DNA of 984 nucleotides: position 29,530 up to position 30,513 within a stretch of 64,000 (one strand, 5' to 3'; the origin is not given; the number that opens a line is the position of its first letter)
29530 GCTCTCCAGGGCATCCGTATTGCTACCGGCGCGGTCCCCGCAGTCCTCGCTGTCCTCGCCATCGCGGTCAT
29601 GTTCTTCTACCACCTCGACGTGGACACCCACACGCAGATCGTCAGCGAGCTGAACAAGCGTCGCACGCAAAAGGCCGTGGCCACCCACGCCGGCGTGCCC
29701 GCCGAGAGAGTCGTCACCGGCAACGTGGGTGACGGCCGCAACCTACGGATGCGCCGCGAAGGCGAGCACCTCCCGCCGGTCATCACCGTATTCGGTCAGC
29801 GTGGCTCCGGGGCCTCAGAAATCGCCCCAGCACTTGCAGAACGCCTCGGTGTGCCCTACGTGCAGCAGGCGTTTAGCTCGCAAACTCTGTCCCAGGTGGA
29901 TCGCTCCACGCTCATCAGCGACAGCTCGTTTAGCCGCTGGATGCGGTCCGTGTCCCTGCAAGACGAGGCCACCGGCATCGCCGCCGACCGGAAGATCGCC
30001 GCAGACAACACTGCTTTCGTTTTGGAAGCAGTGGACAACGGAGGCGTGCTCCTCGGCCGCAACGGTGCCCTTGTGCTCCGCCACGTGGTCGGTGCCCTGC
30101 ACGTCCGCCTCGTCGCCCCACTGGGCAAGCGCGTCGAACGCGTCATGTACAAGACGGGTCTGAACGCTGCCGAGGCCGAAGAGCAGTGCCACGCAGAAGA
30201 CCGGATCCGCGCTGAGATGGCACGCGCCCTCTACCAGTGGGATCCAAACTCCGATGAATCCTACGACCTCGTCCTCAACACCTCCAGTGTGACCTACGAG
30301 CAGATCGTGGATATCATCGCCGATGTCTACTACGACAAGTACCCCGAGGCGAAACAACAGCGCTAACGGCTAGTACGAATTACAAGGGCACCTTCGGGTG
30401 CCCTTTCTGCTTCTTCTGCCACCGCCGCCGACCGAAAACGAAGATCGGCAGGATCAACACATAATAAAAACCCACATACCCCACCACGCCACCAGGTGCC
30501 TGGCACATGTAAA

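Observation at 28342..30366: Glucuronide GPH transporter fused in-frame to a cytidylate-kinase-like (Cytidylate_kin2-type) domain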

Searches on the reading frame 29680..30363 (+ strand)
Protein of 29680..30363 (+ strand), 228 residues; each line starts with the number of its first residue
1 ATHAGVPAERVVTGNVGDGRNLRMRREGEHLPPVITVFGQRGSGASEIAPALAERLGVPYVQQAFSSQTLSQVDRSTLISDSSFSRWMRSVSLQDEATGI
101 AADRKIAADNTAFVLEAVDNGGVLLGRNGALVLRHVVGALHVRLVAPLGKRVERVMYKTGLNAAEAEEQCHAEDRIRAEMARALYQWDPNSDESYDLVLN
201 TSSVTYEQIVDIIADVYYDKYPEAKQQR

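Call 3: search_protein_families(library=pfam, proteins=[window:29680-30363:+], max_evalue=0.01)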
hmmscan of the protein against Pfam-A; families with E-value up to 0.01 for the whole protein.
window:29680-30363:+ (228 aa): 1 family
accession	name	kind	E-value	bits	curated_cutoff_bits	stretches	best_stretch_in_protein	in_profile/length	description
PF13189.12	Cytidylate_kin2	-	2.7e-33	116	28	1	34-203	1-176/176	Cytidylate kinase-like family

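Call 4: search_protein_families(library=ncbifam, proteins=[window:29680-30363:+], max_evalue=0.01)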
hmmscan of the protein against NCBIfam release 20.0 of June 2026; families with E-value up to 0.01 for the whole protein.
window:29680-30363:+ (228 aa): 1 family
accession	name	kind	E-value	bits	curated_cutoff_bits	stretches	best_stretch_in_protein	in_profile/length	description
TIGR02173.1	cyt_kin_arch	equivalog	3.5e-10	40.1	102.1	1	34-215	2-166/169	(d)CMP kinase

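Call 10: search_solved_structures(query=window:29680-30363:+, max_evalue=10, show_alignments=3)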
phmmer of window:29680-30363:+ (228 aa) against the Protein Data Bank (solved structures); distinct sequences matched with E-value up to 10: 21.
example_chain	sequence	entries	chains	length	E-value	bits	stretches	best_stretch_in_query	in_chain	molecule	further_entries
3hdt_A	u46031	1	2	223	0.046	16.8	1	144-214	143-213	putative kinase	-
4eun_A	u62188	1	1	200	0.2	14.7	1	35-97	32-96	thermoresistant glucokinase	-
3t61_A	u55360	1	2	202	0.32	14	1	31-88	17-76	Gluconokinase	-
5fbh_B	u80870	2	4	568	0.33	14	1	27-73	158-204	Extracellular calcium-sensing receptor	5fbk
1uf9_A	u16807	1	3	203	0.33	14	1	138-173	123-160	TT1252 protein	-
5k5s_A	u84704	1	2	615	0.37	13.8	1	27-73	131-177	Extracellular calcium-sensing receptor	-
5k5t_A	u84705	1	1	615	0.37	13.8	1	27-73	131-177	Extracellular calcium-sensing receptor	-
7e6t_B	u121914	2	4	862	0.58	13.2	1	27-73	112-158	Extracellular calcium-sensing receptor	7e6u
8szh_A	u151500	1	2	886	0.59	13.2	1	27-73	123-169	Extracellular calcium-sensing receptor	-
7sil_A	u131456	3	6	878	0.6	13.2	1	27-73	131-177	Isoform 1 of Extracellular calcium-sensing receptor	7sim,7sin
7m3e_A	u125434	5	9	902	0.6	13.2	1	27-73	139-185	Extracellular calcium-sensing receptor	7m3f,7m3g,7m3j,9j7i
8wpg_B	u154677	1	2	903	0.61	13.1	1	27-73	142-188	Extracellular calcium-sensing receptor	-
9axf_R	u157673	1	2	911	0.61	13.1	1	27-73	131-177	Extracellular calcium-sensing receptor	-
9asb_Q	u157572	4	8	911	0.61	13.1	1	27-73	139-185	Isoform 1 of Extracellular calcium-sensing receptor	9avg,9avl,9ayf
3akc_A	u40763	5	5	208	0.62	13.1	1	34-64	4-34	Cytidylate kinase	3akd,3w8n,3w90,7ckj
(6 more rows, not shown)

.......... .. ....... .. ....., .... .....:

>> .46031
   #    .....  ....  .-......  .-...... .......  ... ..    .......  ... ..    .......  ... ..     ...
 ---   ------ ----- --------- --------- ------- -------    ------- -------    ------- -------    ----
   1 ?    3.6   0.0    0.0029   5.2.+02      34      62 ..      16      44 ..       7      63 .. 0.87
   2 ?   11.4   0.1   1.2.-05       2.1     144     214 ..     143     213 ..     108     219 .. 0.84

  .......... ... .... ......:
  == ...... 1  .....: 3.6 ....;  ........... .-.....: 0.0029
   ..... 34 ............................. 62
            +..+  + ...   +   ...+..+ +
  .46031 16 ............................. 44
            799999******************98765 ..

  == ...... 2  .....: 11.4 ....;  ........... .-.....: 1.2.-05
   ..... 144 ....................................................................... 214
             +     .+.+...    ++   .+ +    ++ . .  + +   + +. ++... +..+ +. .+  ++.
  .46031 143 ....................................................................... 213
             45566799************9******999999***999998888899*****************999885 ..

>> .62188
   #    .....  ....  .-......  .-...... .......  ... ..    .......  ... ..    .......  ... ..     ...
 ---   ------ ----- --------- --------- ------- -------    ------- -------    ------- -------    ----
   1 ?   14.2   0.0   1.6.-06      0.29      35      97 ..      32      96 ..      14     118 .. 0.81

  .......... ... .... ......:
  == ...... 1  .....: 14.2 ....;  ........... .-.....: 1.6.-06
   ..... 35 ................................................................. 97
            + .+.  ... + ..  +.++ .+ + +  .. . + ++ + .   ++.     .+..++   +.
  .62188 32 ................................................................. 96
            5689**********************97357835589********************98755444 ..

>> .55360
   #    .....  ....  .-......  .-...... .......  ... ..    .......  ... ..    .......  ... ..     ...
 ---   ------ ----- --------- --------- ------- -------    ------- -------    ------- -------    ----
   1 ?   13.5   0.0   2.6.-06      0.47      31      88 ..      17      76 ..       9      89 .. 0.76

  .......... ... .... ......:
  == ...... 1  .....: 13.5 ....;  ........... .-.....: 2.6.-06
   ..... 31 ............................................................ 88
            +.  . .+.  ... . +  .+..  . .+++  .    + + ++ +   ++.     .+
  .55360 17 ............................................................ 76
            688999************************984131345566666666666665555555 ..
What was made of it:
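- On Cytidylate_kin2 (Pfam PF13189): 3hdt has GSGG (call 10).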

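Call 20: search_protein_representatives(protein=window:29680-30363:+)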
Query: 228 residues. Proteins with E-value up to 0.001 (for the whole library): 2472; up to 1e-10: 227; up to 1e-30: 10. The best 150 are listed.
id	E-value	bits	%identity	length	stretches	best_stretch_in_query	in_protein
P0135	1.5e-112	390.9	80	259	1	3-227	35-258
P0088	1.5e-72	260.2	58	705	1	2-223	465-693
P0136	5.5e-59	215.9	52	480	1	6-224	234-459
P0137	1.4e-52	194.9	47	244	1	14-224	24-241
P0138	8.8e-45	169.5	54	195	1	58-223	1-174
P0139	1.5e-34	136.0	43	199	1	35-221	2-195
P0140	1.1e-33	133.2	38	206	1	28-223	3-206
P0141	3.8e-31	124.9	38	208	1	33-218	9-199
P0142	3.9e-31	124.9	60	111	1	125-223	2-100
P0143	4.4e-31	124.7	39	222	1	32-214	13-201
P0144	1.1e-29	120.1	42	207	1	27-204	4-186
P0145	3.6e-29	118.5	38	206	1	32-220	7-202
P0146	6.2e-28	114.4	38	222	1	33-223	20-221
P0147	1.2e-27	113.5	35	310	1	33-217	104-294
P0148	1.2e-27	113.5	39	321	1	31-213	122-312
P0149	1.4e-26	110.0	31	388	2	34-225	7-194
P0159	7.3e-23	97.9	38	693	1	33-213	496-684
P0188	1.9e-17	80.2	39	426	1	5-153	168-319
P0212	2.7e-15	73.2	37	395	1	31-213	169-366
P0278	3.2e-12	63.1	29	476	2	34-214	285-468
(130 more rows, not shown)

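Call 22: search_protein_families(library=pfam, proteins=[P0159, P0278, P0212, P0147, P0148, P0136, P0188, P0149, P0139, P0140], max_evalue=0.001)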
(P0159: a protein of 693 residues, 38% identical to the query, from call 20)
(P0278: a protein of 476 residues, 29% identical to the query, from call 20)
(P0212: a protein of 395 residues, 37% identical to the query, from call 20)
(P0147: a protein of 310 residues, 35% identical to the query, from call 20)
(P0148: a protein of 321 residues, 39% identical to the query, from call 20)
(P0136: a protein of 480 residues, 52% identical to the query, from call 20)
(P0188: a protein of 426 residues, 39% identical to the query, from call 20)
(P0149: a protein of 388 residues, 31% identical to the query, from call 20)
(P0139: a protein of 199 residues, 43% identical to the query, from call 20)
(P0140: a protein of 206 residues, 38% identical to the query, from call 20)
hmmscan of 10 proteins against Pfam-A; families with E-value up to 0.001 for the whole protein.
P0159 (693 aa): 3 families
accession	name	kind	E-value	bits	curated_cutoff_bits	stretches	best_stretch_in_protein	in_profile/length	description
PF13347.12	MFS_2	-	1.3e-78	264.9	27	1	25-460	1-426/427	MFS/sugar transport protein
PF13189.12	Cytidylate_kin2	-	3.5e-23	83.1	28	1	497-674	1-176/176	Cytidylate kinase-like family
PF07690.21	MFS_1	-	2.6e-14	53.3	33.4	2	203-402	154-346/347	Major Facilitator Superfamily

P0278 (476 aa): 1 family
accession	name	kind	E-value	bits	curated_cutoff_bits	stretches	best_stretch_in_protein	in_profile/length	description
PF13189.12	Cytidylate_kin2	-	7.3e-62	209.1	28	2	39-211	1-175/176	Cytidylate kinase-like family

P0212 (395 aa): 1 family
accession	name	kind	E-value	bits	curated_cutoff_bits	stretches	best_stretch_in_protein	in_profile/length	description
PF13189.12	Cytidylate_kin2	-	3.4e-34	119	28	1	172-355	1-175/176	Cytidylate kinase-like family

P0147 (310 aa): 1 family
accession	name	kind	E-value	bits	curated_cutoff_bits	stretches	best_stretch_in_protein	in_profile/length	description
PF13189.12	Cytidylate_kin2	-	2.5e-27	96.6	28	1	106-279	2-175/176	Cytidylate kinase-like family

P0148 (321 aa): 2 families
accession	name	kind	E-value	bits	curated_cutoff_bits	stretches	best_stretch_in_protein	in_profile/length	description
PF13189.12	Cytidylate_kin2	-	7.5e-29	101.6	28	1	125-300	1-175/176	Cytidylate kinase-like family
PF13347.12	MFS_2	-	1.5e-17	63.8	27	1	1-89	338-426/427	MFS/sugar transport protein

P0136 (480 aa): 3 families
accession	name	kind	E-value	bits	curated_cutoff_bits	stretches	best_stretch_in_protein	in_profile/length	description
PF13347.12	MFS_2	-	1.4e-45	156.1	27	1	4-207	222-425/427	MFS/sugar transport protein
PF13189.12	Cytidylate_kin2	-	3.4e-28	99.4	28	1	262-437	1-175/176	Cytidylate kinase-like family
PF07690.21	MFS_1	-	0.00017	21.1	33.4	1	13-205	4-172/347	Major Facilitator Superfamily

P0188 (426 aa): 3 families
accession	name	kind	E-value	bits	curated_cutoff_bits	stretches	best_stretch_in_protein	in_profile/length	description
PF13347.12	MFS_2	-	9.2e-30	104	27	1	3-143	286-426/427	MFS/sugar transport protein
PF13189.12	Cytidylate_kin2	-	4.3e-08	34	28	1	194-306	1-113/176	Cytidylate kinase-like family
PF07690.21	MFS_1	-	1.5e-05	24.6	33.4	1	3-149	59-181/347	Major Facilitator Superfamily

P0149 (388 aa): 1 family
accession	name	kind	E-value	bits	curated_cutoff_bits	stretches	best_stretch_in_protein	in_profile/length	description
PF13189.12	Cytidylate_kin2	-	8.5e-79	264.2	28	2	203-368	2-175/176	Cytidylate kinase-like family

P0139 (199 aa): 1 family
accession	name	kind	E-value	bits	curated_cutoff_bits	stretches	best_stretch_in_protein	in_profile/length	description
PF13189.12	Cytidylate_kin2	-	5e-31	108.7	28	1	2-176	2-175/176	Cytidylate kinase-like family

P0140 (206 aa): 1 family
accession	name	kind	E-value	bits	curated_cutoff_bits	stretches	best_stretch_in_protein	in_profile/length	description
PF13189.12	Cytidylate_kin2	-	2.2e-29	103.3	28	1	9-185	1-175/176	Cytidylate kinase-like family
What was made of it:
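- Tandem CK2-CK2 proteins exist (P0149, P0278; call 22), which is compatible with self-association.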

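Call 26: find_encoding_contigs(protein=P0159, flank=8000, max_places=3)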
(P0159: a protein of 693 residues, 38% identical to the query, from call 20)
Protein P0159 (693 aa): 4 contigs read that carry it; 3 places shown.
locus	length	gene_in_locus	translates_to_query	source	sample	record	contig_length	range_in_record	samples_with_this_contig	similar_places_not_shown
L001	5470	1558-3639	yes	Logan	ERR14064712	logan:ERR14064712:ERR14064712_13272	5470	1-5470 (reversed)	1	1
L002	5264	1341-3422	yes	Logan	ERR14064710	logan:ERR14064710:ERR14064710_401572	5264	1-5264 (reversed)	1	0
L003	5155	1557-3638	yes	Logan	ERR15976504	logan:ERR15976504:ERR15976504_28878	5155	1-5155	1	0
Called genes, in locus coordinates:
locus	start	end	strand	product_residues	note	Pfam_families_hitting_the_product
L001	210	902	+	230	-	PF07885:Ion_trans_2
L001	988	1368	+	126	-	PF00581:Rhodanese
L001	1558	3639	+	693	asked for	PF13347:MFS_2, PF07690:MFS_1, PF13189:Cytidylate_kin2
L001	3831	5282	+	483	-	PF03060:NMO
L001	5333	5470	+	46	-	?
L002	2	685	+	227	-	?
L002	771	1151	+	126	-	PF00581:Rhodanese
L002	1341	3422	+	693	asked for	PF13347:MFS_2, PF07690:MFS_1, PF13189:Cytidylate_kin2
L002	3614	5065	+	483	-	PF03060:NMO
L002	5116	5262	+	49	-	?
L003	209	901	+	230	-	PF07885:Ion_trans_2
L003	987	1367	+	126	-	PF00581:Rhodanese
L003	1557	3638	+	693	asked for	PF13347:MFS_2, PF07690:MFS_1, PF13189:Cytidylate_kin2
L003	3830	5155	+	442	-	?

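Call 27: find_encoding_contigs(protein=P0143, flank=6000, max_places=3)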
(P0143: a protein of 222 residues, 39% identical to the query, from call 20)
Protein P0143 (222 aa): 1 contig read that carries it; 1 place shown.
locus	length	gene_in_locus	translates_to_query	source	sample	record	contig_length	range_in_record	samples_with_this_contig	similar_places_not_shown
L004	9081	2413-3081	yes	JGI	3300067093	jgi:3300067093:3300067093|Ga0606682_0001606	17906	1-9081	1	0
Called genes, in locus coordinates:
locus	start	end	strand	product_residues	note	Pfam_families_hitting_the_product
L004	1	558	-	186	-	?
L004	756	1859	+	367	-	PF00356:LacI, PF00532:Peripla_BP_1, PF13377:Peripla_BP_3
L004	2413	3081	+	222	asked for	PF13189:Cytidylate_kin2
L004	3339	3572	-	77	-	PF03458:Gly_transporter (weak)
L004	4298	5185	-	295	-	PF02737:3HCDH_N (faint), PF02826:2-Hacid_dh_C (weak), PF03446:NAD_binding_2, PF03807:F420_oxidored, PF07991:KARI_N, PF14833:NAD_binding_11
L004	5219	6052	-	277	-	PF01261:AP_endonuc_2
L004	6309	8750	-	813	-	PF00703:Glyco_hydro_2, PF02836:Glyco_hydro_2_C, PF16355:DUF4982, PF18565:Glyco_hydro2_C5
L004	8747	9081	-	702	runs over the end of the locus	PF02449:Glyco_hydro_42, PF08532:Glyco_hydro_42M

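Call 32: search_solved_structures(query=A2, max_evalue=1, show_alignments=4)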
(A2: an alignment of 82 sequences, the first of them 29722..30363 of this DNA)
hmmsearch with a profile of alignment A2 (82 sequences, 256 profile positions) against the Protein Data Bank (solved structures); distinct sequences matched with E-value up to 1: 27.
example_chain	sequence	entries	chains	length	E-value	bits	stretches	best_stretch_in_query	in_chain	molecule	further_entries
3hdt_A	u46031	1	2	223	4.3e-24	88.5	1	50-247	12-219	putative kinase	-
3fdi_A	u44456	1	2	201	8.6e-20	74.4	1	49-247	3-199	uncharacterized protein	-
3akc_A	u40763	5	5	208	9.8e-07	31.6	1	53-85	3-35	Cytidylate kinase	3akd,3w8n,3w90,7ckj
2h92_A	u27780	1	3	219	4.5e-05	26.2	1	60-245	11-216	Cytidylate kinase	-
3r8c_A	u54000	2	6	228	0.00049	22.7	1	132-250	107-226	Cytidylate kinase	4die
1q3t_A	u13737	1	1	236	0.0039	19.8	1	59-246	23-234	Cytidylate kinase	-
1e6c_A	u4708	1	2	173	0.0041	19.7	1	57-112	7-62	SHIKIMATE KINASE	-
1uf9_A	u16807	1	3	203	0.0093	18.6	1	171-198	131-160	TT1252 protein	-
1l4u_A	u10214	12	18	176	0.0096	18.5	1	57-111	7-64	SHIKIMATE KINASE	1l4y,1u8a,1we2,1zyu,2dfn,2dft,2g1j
2iyq_A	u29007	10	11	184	0.01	18.4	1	57-110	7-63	SHIKIMATE KINASE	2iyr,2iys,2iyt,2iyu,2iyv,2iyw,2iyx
4eun_A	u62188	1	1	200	0.011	18.4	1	43-120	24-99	thermoresistant glucokinase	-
1shk_A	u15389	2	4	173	0.018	17.6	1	57-112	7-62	SHIKIMATE KINASE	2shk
37fc_A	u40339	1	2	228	0.019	17.5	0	48-242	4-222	Cytidylate kinase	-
4e22_A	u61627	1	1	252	0.02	17.5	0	50-183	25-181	Cytidylate kinase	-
1kag_A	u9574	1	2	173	0.03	16.9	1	57-89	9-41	Shikimate kinase I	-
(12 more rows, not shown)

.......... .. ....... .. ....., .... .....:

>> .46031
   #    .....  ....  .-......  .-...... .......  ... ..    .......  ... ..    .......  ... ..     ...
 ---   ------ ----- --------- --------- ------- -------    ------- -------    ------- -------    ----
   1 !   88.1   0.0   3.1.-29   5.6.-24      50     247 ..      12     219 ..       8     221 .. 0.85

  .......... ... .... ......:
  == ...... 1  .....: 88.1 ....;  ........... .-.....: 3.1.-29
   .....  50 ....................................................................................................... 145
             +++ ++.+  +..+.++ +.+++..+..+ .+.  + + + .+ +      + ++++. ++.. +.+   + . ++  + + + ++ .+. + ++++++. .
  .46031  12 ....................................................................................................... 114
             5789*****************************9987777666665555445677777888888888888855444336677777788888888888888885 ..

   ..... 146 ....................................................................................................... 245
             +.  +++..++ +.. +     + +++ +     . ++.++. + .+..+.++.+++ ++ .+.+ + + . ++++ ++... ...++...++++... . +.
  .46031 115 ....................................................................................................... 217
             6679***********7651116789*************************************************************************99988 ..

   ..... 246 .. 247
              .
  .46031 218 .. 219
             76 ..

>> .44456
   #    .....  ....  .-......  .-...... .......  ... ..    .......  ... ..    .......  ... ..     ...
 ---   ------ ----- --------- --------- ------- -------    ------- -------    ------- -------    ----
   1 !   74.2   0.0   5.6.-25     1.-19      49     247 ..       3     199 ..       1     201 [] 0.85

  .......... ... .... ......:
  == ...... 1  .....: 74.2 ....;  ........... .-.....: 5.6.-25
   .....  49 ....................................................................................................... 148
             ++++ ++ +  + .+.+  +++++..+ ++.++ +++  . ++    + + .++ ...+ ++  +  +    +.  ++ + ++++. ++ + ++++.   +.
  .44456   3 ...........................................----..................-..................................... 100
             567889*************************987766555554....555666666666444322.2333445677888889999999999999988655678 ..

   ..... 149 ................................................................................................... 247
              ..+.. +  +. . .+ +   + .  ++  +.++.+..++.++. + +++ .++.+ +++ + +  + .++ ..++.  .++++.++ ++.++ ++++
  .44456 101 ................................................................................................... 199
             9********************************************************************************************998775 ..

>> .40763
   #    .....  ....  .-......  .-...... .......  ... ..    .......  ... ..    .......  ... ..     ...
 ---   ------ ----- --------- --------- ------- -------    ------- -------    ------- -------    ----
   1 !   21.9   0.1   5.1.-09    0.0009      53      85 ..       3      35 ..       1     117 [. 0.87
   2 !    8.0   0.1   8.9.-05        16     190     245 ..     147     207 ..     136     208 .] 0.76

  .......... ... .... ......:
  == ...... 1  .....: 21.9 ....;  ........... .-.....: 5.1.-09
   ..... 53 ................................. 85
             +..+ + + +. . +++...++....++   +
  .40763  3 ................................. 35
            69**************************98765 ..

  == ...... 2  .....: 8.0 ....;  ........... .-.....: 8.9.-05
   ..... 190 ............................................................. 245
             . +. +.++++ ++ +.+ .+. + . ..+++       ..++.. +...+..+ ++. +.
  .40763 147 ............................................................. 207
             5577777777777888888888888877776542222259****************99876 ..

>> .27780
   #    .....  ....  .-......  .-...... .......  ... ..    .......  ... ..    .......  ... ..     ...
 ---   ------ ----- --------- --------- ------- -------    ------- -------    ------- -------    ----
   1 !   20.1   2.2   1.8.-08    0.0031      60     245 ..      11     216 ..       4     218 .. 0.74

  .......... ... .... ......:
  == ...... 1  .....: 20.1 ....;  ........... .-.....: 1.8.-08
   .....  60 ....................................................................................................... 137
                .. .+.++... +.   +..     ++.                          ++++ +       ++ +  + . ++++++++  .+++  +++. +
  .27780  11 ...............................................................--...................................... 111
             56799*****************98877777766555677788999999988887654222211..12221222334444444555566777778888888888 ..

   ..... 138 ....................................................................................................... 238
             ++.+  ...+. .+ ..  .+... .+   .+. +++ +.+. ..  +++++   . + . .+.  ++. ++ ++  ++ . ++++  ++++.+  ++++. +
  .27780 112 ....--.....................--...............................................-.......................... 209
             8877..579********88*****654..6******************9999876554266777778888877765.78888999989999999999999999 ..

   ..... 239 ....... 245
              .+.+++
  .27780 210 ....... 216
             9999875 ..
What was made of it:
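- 29794..29817 (+): Degenerate P-loop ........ (aa 485-492). Ala491 sits where kinases have the Walker A lysine. The alignment to S. aureus CMP kinase 2h92 places the kinase Lys opposite this Ala (call 32).
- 30055..30063 (+): GRN motif (aa 572-574), the counterpart of the CMP-kinase 'GRD' motif. The preceding residue is Leu571, where CMP kinase has Asp. Alignment to 2h92, 'GgVilGRn' against '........' (call 32).
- On Catalytically competent CMP kinase (Cmk): Ala491 aligns with the kinase Lys (call 32). Leu571 aligns with the Asp of 'MDGRD' in 2h92 (call 32).
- Alignment to CMP kinase 2h92 (call 32). Depositors called 3hdt a 'putative kinase' (call 32).
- Tried and rejected: A profile was needed (call 32).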
